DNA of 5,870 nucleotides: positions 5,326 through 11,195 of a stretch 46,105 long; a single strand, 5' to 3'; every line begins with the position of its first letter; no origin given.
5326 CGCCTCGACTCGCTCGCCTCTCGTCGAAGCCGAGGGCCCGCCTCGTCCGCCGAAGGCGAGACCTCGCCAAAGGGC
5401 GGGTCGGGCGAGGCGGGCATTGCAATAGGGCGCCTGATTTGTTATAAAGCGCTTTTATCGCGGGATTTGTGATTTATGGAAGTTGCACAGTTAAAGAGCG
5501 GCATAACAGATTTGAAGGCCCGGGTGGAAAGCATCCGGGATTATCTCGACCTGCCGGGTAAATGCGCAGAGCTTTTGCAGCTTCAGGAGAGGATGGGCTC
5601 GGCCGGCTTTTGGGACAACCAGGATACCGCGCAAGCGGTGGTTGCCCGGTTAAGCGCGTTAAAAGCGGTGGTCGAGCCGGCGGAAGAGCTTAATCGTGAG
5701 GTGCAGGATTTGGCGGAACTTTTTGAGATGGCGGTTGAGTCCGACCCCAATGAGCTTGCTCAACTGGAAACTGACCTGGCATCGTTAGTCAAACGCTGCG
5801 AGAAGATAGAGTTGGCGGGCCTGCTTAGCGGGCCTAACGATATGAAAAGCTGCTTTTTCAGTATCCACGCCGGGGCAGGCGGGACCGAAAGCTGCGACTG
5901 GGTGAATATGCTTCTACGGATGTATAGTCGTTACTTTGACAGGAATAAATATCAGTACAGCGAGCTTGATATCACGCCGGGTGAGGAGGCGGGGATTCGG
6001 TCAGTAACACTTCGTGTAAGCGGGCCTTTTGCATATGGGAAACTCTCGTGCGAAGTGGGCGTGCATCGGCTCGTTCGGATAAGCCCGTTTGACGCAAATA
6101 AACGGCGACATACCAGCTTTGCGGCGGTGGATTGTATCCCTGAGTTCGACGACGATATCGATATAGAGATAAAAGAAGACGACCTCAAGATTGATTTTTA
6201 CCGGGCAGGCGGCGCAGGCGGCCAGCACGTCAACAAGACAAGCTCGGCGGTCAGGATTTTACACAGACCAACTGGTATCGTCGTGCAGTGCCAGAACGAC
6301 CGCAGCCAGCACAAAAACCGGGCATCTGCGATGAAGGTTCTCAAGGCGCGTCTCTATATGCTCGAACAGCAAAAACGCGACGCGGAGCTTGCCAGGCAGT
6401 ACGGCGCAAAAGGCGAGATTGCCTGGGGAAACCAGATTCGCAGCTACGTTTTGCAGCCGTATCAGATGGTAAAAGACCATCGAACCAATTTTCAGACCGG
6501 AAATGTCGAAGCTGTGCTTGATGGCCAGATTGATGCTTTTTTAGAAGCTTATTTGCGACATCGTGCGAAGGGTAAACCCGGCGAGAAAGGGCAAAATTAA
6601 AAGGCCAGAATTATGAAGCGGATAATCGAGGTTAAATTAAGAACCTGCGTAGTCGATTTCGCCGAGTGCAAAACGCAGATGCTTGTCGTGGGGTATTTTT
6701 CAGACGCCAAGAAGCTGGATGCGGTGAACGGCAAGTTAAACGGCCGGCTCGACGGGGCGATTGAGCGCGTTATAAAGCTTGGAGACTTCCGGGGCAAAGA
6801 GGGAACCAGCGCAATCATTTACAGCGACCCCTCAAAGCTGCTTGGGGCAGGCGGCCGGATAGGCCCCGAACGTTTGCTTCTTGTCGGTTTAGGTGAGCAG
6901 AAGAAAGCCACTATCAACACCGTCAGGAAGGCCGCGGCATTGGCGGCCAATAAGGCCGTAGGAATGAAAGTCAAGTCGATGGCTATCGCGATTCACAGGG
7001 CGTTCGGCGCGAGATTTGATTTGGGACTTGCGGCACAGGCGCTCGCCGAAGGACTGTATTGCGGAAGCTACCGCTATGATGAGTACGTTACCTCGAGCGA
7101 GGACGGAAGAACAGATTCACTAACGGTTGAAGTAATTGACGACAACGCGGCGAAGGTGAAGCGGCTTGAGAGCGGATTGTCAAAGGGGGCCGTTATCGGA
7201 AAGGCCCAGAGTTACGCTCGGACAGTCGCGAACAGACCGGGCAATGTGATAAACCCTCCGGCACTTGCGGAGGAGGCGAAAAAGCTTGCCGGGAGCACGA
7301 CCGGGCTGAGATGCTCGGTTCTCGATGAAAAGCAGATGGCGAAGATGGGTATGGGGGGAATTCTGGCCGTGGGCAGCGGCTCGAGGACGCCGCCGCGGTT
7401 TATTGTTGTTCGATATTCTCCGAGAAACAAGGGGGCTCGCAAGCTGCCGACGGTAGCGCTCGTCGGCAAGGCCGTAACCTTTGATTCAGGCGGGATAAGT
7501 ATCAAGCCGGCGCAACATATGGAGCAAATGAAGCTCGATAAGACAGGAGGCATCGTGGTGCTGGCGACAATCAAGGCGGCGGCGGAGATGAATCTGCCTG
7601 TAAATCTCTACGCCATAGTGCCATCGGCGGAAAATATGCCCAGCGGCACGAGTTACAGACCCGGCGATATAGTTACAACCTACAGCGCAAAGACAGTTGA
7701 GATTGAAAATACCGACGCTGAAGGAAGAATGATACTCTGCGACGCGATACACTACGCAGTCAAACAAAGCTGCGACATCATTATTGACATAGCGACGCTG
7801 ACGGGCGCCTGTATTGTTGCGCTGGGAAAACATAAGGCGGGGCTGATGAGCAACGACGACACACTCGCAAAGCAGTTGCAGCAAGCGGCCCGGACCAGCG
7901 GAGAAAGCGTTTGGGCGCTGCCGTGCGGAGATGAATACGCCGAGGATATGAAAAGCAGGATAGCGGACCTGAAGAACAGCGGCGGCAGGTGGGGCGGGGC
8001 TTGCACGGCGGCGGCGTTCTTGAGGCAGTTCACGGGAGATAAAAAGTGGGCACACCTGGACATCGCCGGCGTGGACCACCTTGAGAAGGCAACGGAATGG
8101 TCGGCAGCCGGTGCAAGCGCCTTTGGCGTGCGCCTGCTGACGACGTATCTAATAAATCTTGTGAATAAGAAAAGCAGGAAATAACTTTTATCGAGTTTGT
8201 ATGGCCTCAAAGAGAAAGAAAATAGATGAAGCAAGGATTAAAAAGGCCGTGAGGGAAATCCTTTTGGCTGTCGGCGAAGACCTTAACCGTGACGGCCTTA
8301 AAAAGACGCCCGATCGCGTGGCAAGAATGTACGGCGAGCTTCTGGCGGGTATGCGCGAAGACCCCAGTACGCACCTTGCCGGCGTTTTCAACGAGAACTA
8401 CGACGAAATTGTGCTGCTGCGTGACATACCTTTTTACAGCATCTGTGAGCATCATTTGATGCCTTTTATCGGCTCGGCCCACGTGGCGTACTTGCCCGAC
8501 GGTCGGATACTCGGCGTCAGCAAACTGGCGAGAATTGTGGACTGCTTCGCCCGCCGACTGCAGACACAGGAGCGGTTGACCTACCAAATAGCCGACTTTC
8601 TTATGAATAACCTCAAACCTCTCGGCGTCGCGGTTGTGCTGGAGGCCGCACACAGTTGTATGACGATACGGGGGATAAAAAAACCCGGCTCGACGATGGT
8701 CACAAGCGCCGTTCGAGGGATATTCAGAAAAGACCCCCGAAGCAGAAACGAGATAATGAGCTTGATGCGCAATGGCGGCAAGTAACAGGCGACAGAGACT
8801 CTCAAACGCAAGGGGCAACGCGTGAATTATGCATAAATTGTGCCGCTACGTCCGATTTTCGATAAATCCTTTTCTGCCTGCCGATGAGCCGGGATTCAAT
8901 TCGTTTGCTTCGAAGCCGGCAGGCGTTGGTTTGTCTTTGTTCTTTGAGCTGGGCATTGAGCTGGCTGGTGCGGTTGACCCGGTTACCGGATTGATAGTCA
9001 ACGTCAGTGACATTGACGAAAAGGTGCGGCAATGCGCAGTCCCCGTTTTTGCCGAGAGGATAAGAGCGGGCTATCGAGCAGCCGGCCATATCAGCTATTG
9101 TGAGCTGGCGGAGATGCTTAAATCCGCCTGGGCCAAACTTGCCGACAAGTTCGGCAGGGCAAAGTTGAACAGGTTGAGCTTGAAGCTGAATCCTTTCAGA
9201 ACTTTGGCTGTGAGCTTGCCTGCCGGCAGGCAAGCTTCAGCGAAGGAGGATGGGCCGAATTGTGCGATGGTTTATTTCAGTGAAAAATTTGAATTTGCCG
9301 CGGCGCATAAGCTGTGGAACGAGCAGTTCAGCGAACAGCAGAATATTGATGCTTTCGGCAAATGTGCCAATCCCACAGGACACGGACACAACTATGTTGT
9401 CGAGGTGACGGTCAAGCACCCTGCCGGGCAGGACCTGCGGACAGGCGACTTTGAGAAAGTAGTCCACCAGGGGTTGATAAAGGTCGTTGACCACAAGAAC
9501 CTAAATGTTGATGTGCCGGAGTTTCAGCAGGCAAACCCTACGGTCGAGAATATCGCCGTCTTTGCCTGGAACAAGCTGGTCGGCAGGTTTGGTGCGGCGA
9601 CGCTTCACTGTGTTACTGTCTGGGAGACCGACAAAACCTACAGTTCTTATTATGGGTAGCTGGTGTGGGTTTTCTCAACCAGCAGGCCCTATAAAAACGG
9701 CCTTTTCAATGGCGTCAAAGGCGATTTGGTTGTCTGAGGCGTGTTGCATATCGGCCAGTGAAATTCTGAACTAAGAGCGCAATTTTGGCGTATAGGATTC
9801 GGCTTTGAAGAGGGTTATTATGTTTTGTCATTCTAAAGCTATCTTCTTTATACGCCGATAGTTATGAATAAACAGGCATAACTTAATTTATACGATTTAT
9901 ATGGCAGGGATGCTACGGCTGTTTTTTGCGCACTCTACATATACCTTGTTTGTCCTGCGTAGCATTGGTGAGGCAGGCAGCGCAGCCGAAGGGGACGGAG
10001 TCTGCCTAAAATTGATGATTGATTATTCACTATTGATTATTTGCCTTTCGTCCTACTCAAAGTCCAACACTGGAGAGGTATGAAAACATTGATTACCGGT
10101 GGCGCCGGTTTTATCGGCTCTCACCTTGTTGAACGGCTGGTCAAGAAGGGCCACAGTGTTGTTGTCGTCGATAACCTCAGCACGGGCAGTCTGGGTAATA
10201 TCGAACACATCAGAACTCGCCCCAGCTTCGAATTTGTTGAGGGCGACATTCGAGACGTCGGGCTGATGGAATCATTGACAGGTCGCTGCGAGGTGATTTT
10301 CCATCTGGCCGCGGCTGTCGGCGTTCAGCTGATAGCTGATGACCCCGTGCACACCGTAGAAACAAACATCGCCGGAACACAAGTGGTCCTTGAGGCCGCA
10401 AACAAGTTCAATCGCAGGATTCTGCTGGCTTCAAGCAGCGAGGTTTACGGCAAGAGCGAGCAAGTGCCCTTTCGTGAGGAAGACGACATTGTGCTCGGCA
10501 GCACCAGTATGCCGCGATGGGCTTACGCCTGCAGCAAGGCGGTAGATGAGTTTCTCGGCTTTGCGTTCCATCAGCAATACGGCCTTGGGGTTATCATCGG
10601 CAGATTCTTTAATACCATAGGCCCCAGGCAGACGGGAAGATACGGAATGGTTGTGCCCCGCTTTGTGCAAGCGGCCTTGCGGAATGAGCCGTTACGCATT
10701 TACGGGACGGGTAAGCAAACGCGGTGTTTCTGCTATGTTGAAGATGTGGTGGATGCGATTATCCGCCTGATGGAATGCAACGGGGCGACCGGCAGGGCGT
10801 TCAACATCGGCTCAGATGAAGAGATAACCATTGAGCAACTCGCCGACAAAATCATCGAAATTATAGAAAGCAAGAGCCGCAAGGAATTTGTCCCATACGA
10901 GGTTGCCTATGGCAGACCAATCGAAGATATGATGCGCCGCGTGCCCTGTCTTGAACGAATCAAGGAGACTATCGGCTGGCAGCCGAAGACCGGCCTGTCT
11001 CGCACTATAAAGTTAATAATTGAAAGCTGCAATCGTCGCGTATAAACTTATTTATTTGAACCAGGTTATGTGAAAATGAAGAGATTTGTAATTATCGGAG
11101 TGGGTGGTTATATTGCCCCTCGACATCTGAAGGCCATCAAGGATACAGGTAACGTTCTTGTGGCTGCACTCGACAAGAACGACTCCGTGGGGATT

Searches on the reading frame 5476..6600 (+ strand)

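Call 9: search_protein_families(library=pfam, proteins=[window:5476-6600:+], max_evalue=0.001)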
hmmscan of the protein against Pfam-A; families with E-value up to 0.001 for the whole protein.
window:5476-6600:+ (374 aa): 2 families
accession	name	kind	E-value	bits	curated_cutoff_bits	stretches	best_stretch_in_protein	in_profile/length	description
PF03462.23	PCRF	-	2.4e-54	184.6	24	1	32-218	4-194/194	PCRF domain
PF00472.26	RF-1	-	1.3e-44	151.3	35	1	226-336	1-116/116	RF-1 domain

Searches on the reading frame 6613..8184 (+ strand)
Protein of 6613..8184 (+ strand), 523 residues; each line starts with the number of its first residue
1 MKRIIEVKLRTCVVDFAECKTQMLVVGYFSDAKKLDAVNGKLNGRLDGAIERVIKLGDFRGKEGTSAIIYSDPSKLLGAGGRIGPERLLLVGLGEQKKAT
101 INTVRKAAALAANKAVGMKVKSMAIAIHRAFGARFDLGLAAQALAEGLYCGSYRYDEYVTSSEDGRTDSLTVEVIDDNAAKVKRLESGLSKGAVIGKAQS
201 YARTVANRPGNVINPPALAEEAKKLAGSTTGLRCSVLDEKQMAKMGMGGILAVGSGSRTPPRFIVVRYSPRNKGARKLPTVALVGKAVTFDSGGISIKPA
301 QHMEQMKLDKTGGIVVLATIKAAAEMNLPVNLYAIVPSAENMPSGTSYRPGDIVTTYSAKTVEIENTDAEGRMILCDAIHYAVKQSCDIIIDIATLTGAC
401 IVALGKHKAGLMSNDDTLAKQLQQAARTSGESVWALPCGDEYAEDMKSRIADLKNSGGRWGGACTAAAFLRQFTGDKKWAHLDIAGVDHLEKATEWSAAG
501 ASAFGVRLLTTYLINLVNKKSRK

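Call 9: search_protein_families(library=pfam, proteins=[window:6613-8184:+], max_evalue=0.001)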
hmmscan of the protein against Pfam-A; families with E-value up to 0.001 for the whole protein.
window:6613-8184:+ (523 aa): 2 families
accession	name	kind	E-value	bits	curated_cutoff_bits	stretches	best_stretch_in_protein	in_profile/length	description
PF00883.26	Peptidase_M17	-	5.1e-119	397.6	25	1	201-509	2-309/310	Cytosol aminopeptidase family, catalytic domain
PF02789.23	Peptidase_M17_N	-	3.3e-22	79.2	23.4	1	25-159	1-126/129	Cytosol aminopeptidase family, N-terminal domain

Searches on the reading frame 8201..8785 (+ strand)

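Call 9: search_protein_families(library=pfam, proteins=[window:8201-8785:+], max_evalue=0.001)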
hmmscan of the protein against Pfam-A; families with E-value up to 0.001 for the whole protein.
window:8201-8785:+ (194 aa): 1 family
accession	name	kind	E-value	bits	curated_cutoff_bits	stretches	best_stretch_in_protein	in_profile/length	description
PF01227.27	GTP_cyclohydroI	-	1.1e-76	256.7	27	1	13-189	1-178/179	GTP cyclohydrolase I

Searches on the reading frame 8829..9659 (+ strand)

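Call 9: search_protein_families(library=pfam, proteins=[window:8829-9659:+], max_evalue=0.001)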
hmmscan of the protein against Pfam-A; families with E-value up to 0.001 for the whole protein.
window:8829-9659:+ (276 aa): 1 family
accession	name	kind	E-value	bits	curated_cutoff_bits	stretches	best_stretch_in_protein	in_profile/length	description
PF01242.24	PTPS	-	2.2e-29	102.3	22.4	1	151-275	3-119/121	6-pyruvoyl tetrahydropterin synthase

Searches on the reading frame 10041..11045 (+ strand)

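Call 9: search_protein_families(library=pfam, proteins=[window:10041-11045:+], max_evalue=0.001)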
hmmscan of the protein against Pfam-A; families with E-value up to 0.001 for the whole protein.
window:10041-11045:+ (334 aa): 8 families
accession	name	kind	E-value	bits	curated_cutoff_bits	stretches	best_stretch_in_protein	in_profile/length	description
PF16363.11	GDP_Man_Dehyd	-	4.7e-65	220.7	27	1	17-324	1-330/332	GDP-mannose 4,6 dehydratase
PF01370.27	Epimerase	-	7.4e-59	199.5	20.9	1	17-257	2-240/240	NAD dependent epimerase/dehydratase family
PF02719.21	Polysacc_synt_2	-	5.2e-19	69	20.2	1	17-125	2-120/293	Polysaccharide biosynthesis protein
PF01073.25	3Beta_HSD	-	2e-18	66.9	22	1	17-241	1-226/280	3-beta hydroxysteroid dehydrogenase/isomerase family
PF07993.18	NAD_binding_4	-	6e-13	49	20.1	1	18-202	1-217/258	Male sterility protein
PF04321.23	RmlD_sub_bind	-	7e-10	38.9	27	1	14-284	1-239/287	RmlD substrate binding domain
PF13460.12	NAD_binding_10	-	4.3e-06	27.1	27.2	1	20-140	1-106/184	NAD(P)H-binding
PF00106.31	adh_short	-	2.8e-05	24.1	26.6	1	17-83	4-71/195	short chain dehydrogenase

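Call 45: search_protein_families(library=ncbifam, proteins=[window:10041-11045:+], max_evalue=0.00001)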
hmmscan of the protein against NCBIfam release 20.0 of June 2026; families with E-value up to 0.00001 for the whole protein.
window:10041-11045:+ (334 aa): 31 families (the best 25 are shown)
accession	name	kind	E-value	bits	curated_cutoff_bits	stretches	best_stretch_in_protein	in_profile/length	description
TIGR04180.1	EDH_00030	hypoth_equivalog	4.9e-57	193.2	475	1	17-317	2-296/297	NAD-dependent 4,6-dehydratase LegB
TIGR01181.1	dTDP_gluc_dehyt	equivalog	5.7e-52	176.8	365.1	1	16-327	2-308/321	dTDP-glucose 4,6-dehydratase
NF008872.0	PRK11908.1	equivalog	1.4e-45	155.9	294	1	14-330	2-335/349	bifunctional UDP-4-keto-pentose/UDP-xylose synthase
NF005998.1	PRK08125.1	equivalog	1.8e-41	142.3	777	1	11-327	313-646/649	bifunctional UDP-4-amino-4-deoxy-L-arabinose formyltransferase/UDP-glucuronic acid oxidase ArnA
TIGR01179.1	galE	equivalog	1.3e-39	135.9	262.3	1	16-323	2-318/332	UDP-glucose 4-epimerase GalE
NF007490.0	PRK10084.1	subfamily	6e-33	114.3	649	1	14-326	1-330/361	dTDP-glucose 4,6-dehydratase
NF011728.1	PRK15181.1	equivalog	1e-32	113.6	760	1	15-247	17-252/348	Vi polysaccharide biosynthesis UDP-N-acetylglucosaminuronic acid C-4 epimerase TviC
NF007582.0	PRK10217.1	equivalog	5.1e-32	111.3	698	1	15-281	3-276/355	dTDP-glucose 4,6-dehydratase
TIGR02197.1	heptose_epim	equivalog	6.2e-32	111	274.6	1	17-285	2-270/316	ADP-glyceromanno-heptose 6-epimerase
NF007956.0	PRK10675.1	subfamily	2.4e-23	82.8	394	1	14-222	1-219/338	UDP-glucose 4-epimerase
TIGR03466.1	HpnA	hypoth_equivalog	7.7e-22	77.6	367.65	1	14-290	1-261/327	hopanoid-associated sugar epimerase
TIGR02622.1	CDP_4_6_dhtase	equivalog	3e-21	75.9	278.45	1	11-328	2-328/352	CDP-glucose 4,6-dehydratase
NF042422.1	oxyalk_red_OleD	equivalog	3.8e-20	72.5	580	1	14-291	1-266/329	2-alkyl-3-oxoalkanoate reductase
NF047922.1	GDPFucSynFcl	equivalog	1e-18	67.9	500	1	17-324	6-295/308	GDP-L-fucose synthase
NF041015.1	UDPsulfquin_syn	equivalog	1.5e-18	66.9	575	1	201-329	235-362/384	UDP-sulfoquinovose synthase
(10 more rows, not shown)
